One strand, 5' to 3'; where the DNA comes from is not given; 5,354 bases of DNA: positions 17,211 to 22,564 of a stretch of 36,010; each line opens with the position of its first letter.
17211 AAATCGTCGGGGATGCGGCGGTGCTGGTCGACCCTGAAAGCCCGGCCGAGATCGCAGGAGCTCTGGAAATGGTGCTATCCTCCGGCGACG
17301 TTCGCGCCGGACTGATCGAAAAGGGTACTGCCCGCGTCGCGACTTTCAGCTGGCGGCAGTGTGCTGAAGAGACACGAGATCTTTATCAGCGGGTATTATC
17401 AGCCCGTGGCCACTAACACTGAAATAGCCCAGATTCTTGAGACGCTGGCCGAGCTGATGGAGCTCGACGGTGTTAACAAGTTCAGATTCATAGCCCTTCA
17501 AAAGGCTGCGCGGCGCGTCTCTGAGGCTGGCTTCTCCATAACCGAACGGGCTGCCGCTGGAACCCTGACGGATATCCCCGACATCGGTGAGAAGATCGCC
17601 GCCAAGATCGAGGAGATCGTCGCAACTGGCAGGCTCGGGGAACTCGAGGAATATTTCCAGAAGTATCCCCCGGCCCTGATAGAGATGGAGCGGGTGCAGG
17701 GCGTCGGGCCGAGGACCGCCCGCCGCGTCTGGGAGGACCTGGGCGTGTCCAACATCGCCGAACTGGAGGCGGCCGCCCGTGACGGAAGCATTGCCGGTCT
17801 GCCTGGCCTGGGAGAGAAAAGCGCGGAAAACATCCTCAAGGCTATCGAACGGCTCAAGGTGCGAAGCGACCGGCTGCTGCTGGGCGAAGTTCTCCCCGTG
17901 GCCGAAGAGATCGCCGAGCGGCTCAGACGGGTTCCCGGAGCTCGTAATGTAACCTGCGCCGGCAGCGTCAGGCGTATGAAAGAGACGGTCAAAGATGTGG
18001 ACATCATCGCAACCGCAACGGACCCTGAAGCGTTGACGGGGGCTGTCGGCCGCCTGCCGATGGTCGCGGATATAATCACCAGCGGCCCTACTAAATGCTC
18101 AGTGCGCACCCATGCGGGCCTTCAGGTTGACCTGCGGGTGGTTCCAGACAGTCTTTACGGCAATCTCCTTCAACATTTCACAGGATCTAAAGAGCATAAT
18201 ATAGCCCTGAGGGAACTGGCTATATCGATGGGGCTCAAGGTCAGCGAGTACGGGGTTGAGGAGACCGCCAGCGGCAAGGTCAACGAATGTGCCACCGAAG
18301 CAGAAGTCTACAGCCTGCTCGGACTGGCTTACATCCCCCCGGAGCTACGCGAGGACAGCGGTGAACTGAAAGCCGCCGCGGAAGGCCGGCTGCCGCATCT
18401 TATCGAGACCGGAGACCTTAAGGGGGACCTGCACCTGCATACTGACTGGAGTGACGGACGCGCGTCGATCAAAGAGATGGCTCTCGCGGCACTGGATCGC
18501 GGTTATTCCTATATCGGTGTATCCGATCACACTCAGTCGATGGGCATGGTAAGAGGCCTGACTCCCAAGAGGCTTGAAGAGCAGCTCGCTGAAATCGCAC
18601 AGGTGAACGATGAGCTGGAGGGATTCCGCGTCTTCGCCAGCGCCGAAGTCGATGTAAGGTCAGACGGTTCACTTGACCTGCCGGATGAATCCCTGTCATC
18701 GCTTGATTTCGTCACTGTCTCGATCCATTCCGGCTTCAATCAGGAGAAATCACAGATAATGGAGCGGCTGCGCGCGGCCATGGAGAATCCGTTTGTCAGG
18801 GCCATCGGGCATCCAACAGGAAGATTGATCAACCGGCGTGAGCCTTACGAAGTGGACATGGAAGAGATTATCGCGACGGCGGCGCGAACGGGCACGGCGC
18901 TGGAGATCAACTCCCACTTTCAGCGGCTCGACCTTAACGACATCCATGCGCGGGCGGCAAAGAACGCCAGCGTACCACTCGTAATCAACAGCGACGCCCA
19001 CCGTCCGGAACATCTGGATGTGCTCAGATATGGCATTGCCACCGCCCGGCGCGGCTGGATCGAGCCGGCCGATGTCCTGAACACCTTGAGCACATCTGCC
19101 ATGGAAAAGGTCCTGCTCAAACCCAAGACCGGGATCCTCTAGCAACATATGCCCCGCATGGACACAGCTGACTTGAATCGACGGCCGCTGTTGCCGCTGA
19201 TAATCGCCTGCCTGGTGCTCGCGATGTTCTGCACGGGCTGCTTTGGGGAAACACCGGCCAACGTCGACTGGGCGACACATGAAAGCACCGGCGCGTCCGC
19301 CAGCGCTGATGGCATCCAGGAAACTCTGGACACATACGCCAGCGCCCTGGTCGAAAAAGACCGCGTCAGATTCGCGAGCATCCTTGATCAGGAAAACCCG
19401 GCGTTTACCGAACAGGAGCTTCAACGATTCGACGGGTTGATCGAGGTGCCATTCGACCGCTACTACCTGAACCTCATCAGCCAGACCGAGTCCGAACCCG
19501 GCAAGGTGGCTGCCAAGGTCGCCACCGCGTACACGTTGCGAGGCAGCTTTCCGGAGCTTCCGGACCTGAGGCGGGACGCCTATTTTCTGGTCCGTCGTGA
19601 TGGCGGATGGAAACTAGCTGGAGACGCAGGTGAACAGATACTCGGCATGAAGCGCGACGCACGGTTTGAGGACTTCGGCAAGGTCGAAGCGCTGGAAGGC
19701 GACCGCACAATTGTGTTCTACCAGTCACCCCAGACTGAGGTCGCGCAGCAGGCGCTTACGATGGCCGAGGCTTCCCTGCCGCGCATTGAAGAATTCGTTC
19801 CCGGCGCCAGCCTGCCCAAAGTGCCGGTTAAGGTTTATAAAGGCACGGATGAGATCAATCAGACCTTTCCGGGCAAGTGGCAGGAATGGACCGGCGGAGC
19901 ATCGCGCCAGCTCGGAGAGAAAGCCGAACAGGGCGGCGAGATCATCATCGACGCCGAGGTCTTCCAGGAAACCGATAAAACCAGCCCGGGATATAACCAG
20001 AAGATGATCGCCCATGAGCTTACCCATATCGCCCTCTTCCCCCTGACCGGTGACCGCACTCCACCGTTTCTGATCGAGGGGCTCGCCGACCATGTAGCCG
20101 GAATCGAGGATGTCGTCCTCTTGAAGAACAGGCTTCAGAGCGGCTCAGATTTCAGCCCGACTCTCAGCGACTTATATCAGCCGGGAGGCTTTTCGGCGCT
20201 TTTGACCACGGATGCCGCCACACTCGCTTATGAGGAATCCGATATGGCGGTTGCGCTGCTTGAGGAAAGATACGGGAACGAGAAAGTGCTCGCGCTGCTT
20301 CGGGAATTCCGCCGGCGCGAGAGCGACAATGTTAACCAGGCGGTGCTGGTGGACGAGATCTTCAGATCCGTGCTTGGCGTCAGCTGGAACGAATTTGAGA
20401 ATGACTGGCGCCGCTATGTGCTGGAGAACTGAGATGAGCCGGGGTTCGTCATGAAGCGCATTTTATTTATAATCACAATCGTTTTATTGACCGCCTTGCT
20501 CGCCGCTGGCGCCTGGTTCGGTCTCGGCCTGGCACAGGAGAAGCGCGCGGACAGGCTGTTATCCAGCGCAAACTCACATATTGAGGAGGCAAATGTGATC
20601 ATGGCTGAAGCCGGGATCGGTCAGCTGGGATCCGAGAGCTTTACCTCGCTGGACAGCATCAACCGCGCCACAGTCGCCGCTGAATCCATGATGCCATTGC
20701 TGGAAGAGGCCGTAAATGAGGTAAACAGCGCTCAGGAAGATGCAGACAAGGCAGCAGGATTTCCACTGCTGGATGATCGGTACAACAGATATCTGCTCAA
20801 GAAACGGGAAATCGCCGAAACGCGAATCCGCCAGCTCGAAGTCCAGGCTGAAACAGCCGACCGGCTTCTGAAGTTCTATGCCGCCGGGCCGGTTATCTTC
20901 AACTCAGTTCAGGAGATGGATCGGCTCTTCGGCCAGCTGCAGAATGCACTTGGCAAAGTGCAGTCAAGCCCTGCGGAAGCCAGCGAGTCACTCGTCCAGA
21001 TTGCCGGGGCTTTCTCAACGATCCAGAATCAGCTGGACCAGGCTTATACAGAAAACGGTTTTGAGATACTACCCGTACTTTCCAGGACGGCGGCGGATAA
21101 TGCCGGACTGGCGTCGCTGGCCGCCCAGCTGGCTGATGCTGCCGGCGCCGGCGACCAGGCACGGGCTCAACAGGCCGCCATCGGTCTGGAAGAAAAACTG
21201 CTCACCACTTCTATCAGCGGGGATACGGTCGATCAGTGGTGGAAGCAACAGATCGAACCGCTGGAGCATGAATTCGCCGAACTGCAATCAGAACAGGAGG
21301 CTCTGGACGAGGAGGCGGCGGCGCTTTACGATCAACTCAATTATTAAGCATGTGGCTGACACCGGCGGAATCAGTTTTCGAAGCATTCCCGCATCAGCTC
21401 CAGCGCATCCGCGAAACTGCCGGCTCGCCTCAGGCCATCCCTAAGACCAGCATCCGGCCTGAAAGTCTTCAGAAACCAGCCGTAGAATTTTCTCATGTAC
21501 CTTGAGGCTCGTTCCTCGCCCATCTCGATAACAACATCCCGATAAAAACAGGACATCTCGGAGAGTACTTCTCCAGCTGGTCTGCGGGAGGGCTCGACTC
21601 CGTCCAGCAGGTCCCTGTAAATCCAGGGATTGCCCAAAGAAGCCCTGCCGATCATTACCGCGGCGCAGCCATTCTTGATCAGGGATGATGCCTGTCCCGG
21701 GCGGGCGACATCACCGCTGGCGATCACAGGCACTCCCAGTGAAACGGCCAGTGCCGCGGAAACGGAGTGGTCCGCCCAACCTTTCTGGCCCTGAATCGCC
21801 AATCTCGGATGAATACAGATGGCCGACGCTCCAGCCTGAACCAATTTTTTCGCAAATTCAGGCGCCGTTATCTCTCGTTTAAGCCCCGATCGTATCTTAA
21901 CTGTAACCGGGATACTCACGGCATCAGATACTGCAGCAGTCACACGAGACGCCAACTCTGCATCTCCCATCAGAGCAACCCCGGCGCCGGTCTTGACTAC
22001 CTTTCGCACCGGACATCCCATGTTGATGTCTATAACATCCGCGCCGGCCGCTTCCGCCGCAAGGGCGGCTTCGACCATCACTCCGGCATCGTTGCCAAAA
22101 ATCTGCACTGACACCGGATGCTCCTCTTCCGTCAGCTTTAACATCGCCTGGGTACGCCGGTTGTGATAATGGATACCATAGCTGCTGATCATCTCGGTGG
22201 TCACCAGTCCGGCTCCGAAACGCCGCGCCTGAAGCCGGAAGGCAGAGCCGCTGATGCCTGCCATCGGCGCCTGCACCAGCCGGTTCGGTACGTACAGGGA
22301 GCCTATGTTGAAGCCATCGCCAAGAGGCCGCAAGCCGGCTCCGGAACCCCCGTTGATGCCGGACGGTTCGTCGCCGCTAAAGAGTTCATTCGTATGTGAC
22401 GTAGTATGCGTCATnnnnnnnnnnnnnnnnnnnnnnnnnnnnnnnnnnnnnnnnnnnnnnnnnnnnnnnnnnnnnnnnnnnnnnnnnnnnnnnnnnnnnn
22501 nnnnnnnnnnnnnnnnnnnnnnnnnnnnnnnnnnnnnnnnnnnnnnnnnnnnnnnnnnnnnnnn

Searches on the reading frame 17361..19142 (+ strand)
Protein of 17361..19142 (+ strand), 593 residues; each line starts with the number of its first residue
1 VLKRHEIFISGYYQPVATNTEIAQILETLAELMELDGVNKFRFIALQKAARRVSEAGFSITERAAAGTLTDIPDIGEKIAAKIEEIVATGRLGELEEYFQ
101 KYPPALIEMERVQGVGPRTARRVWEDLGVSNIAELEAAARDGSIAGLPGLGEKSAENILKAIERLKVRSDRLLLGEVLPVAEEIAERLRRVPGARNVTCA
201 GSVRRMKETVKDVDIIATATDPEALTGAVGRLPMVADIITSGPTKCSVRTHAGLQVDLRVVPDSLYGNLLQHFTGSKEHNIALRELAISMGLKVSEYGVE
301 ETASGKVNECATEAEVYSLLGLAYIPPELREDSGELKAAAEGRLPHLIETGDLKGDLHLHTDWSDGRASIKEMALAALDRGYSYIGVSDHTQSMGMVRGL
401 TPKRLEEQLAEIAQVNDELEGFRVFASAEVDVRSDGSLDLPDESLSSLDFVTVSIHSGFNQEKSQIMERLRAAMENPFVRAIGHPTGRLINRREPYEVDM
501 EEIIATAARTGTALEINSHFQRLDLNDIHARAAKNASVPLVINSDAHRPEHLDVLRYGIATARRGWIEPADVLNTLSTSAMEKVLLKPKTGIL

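Call 22: search_protein_families(library=pfam, proteins=[window:17361-19142:+])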
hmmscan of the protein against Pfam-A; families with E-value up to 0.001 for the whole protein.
window:17361-19142:+ (593 aa): 6 families
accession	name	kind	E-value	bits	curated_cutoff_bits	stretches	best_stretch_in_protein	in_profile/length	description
PF14791.11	DNA_pol_B_thumb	-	2.1e-22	79.2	25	1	270-331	2-63/63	DNA polymerase beta thumb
PF14716.13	HHH_8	-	7e-19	68.4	30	1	18-92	2-73/73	Helix-hairpin-helix domain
PF14520.12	HHH_5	-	2e-13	51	27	1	108-163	3-56/57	Helix-hairpin-helix domain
PF02811.25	PHP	-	1.4e-09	38.9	26.4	1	356-519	1-164/164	PHP domain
PF00633.29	HHH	-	1.2e-06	28.5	24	0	144-160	13-29/30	Helix-hairpin-helix motif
PF12826.13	HHH_2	-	0.00037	21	27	0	63-85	31-53/64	Helix-hairpin-helix motif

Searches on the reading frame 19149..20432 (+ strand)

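Call 22: search_protein_families(library=pfam, proteins=[window:19149-20432:+])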
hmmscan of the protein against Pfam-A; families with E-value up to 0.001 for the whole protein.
window:19149-20432:+ (427 aa): 1 family
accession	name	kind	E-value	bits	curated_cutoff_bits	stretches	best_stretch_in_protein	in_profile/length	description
PF13485.12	Peptidase_MA_2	-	1.2e-08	35.4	32.4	1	274-424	59-199/201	Peptidase MA superfamily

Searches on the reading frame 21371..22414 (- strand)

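Call 22: search_protein_families(library=pfam, proteins=[window:21371-22414:-])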
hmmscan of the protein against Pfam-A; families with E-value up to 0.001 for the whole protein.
window:21371-22414:- (347 aa): 3 families
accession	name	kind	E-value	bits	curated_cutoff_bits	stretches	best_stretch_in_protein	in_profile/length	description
PF01207.24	Dus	-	6.2e-65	219.8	20.4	1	48-345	2-306/311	Dihydrouridine synthase (Dus)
PF00977.27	His_biosynth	-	3.3e-05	23.9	23.6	1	167-258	133-221/228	Histidine biosynthesis protein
PF01180.27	DHO_dh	-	3.7e-05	23.5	27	0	80-184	75-174/291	Dihydroorotate dehydrogenase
